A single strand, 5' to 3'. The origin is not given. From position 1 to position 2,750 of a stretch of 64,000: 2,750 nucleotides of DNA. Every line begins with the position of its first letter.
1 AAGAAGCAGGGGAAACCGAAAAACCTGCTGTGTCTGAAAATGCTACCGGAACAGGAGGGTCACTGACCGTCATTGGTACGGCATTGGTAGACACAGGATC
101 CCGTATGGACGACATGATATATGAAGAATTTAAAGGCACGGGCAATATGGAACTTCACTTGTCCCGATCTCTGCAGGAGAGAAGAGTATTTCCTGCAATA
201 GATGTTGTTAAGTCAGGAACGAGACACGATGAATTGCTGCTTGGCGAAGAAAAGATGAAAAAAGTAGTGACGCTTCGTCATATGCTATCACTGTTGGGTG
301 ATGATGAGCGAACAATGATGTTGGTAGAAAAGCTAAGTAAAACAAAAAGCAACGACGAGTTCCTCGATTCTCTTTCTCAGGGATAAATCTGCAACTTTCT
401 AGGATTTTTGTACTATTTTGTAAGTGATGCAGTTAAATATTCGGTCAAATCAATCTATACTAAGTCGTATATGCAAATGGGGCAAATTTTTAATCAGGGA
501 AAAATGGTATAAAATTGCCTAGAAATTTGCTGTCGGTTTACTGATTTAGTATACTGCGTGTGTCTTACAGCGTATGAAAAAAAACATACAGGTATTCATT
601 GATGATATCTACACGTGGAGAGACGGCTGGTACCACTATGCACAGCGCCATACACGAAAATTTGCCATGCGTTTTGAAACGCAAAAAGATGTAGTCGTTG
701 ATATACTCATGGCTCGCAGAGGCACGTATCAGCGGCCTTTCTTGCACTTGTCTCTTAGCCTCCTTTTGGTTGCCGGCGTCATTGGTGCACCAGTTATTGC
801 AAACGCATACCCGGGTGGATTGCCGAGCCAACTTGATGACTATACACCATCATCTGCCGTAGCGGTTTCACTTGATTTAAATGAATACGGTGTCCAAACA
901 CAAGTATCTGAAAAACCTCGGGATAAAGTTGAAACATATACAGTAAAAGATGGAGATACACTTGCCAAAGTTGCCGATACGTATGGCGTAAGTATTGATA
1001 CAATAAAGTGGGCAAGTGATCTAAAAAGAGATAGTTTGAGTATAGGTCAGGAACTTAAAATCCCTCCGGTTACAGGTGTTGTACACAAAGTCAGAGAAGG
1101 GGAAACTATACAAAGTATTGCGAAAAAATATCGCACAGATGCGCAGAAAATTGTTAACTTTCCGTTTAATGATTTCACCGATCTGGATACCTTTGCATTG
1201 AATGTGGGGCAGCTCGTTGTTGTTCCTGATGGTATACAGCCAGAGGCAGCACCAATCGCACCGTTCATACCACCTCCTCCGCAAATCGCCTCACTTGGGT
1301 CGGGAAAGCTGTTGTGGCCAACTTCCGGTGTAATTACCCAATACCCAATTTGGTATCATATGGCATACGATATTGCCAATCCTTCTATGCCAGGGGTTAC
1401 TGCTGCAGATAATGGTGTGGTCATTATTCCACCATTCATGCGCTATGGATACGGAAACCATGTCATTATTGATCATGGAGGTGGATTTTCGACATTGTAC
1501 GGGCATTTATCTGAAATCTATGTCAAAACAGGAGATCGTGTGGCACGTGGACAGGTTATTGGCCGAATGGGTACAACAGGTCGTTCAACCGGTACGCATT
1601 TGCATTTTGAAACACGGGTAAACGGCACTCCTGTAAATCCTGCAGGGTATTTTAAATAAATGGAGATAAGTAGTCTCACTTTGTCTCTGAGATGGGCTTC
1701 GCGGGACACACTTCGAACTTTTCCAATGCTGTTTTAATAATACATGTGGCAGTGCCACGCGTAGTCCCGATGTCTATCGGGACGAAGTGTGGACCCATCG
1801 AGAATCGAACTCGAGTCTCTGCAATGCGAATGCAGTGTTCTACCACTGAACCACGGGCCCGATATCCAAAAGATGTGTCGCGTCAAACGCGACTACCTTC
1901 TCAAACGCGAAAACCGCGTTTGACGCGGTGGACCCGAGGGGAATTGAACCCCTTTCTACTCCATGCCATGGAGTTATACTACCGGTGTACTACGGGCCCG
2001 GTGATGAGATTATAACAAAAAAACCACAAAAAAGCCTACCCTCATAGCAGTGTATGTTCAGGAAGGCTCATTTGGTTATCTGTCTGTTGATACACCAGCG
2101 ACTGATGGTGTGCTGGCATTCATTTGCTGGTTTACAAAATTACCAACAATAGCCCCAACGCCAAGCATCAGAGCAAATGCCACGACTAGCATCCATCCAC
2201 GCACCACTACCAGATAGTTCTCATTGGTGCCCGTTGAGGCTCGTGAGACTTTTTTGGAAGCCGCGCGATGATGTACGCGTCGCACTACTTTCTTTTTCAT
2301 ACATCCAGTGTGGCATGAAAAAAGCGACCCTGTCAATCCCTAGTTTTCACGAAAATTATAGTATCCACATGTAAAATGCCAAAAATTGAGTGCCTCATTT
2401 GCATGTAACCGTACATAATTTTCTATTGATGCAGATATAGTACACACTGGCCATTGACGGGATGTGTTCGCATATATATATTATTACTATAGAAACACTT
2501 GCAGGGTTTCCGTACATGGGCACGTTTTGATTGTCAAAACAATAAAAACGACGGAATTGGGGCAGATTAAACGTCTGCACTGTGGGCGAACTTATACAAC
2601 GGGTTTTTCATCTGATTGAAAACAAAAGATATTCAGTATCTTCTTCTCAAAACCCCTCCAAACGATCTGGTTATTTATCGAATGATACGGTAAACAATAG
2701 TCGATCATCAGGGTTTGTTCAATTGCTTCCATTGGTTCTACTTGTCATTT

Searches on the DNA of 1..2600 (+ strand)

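Call 14: search_dna_similar(query=window:1-2600:+, collection=phages, mode=distant, max_rows=5)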
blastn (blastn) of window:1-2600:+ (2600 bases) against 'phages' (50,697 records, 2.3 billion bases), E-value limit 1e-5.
Records with a match: 6; places in all: 6; records where one place covers at least 80% of the query: 0.
Best place of each record, by identity: 80-90% 1; 60-80% 5.
By first word of the organism name: Enterococcus 2; Listeria 2; Bacteriophage 1; Staphylococcus 1.
By host as written in the record: - 2; Listeria monocytogenes 2; Enterococcus faecalis 1; Staphylococcus aureus 1.
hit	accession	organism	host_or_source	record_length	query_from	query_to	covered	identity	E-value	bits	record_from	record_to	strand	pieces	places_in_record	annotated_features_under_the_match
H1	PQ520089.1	Enterococcus phage IME_EF3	-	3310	78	238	6%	72.4%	9e-13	82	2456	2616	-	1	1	record has no annotation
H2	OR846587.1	Enterococcus phage Efs 1-1-1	Enterococcus faecalis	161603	78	238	6%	72.4%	9e-13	82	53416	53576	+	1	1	record has no annotation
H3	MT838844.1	Bacteriophage sp.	human fecal samples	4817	78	241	6%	69.5%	2e-9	72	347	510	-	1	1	record has no annotation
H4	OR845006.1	Staphylococcus phage SA 1306 Kay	Staphylococcus aureus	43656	78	151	3%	81.1%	2e-9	72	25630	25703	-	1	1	record has no annotation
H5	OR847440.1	Listeria phage LM 4-11-1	Listeria monocytogenes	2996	78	152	3%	78.7%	2e-7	64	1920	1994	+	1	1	record has no annotation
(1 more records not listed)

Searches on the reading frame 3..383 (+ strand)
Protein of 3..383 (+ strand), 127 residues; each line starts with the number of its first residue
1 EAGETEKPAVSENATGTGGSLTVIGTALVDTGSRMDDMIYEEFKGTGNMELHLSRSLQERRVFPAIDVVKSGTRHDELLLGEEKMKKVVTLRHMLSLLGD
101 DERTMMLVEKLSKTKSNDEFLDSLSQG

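Call 35: find_related_loci(query=window:3-383:+, collection=genome_contigs, flank=10000)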
Query window:3-383:+ (127 aa) in genome_contigs; peptide patterns used: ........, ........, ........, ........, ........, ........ (x = any residue, [..] = any of these).
600 stretches matched a pattern (row limit reached: there are more); 599 encode a relative of the query (tblastn E <= 1e-3); the best 80 are kept; 80 distinct loci.
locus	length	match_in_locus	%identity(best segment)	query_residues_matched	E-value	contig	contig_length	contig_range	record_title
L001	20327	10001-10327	65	18-126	2e-44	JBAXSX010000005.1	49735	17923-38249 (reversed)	MAG: Candidatus Roizmanbacteria bacterium isolate ELA620 MAG620_5, whole genome shotgun sequence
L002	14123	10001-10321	66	18-124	2e-44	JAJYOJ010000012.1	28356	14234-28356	MAG: bacterium isolate DBS2-5.bin32 NODE_1362_length_28356_cov_3.934181, whole genome shotgun sequence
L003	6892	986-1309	66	18-126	3e-44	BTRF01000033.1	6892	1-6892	MAG: Patescibacteria group bacterium BMS9Abin34 DNA, NODE_4258_length_6892, whole genome shotgun sequence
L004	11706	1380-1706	61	18-126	1e-43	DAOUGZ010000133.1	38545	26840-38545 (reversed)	MAG TPA_asm: Anaerolineae bacterium isolate R89_281 k165_1526299, whole genome shotgun sequence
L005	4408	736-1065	62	18-127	5e-43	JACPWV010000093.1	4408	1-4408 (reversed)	MAG: Chloroflexi bacterium isolate NC_groundwater_820_Pr1_B-0.1um_63_8 Montesol18_Bp1_scaffold_832900, whole genome shot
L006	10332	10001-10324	61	18-125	2e-42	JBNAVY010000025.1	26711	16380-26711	MAG: Thermoanaerobacteraceae bacterium isolate Kamch4342-D-MF-050 bin61.fa-25, whole genome shotgun sequence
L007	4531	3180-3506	64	18-126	3e-42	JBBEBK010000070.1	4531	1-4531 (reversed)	MAG: Chloroflexota bacterium isolate LejiaF_70_16 Lejia_F_23986_length_4531_cov_9, whole genome shotgun sequence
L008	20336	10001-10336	63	18-126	3e-42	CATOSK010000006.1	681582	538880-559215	MAG: uncultured Dehalococcoidia bacterium isolate 8b0b6f7a-36e1-4cb0-bede-a28c8a76f2f9 genome assembly, contig: contig_6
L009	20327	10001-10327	62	19-127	2e-41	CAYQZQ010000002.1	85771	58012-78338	MAG TPA_asm: uncultured Pseudomonadales bacterium isolate binchicken_co17_216 genome assembly, contig: NODE_857_length_8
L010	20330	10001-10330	60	18-127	3e-41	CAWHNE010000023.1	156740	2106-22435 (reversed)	MAG: uncultured beta proteobacterium isolate MFD02809.bin.1.145 genome assembly, contig: contig_56037, whole genome shot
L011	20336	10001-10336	58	18-126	4e-41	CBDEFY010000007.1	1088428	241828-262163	MAG: Dehalococcoidia bacterium isolate b072644e-70d4-4043-a6cf-a40efd764d31 genome assembly, contig: contig_7, whole gen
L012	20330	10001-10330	64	18-127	9e-41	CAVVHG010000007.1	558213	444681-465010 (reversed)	MAG: uncultured Acidobacteriota bacterium isolate MFD02979.bin.1.139 genome assembly, contig: contig_41254, whole genome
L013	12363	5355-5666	61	18-121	7e-41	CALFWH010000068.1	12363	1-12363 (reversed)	MAG: uncultured bacterium isolate H1_Bin_METABAT__99_sub_1_1 genome assembly, contig: c_000000151723, whole genome shotg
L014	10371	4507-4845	58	14-126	1e-40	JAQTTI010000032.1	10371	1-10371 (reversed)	MAG: Candidatus Omnitrophota bacterium isolate STB_37 NODE_16858_length_10371_cov_7.804276_Sandtown_B, whole genome shot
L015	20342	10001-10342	61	18-126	1e-40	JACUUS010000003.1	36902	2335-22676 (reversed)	MAG: Dehalococcoidia bacterium isolate Kmv37 NODE_480_length_36902_cov_7.130540, whole genome shotgun sequence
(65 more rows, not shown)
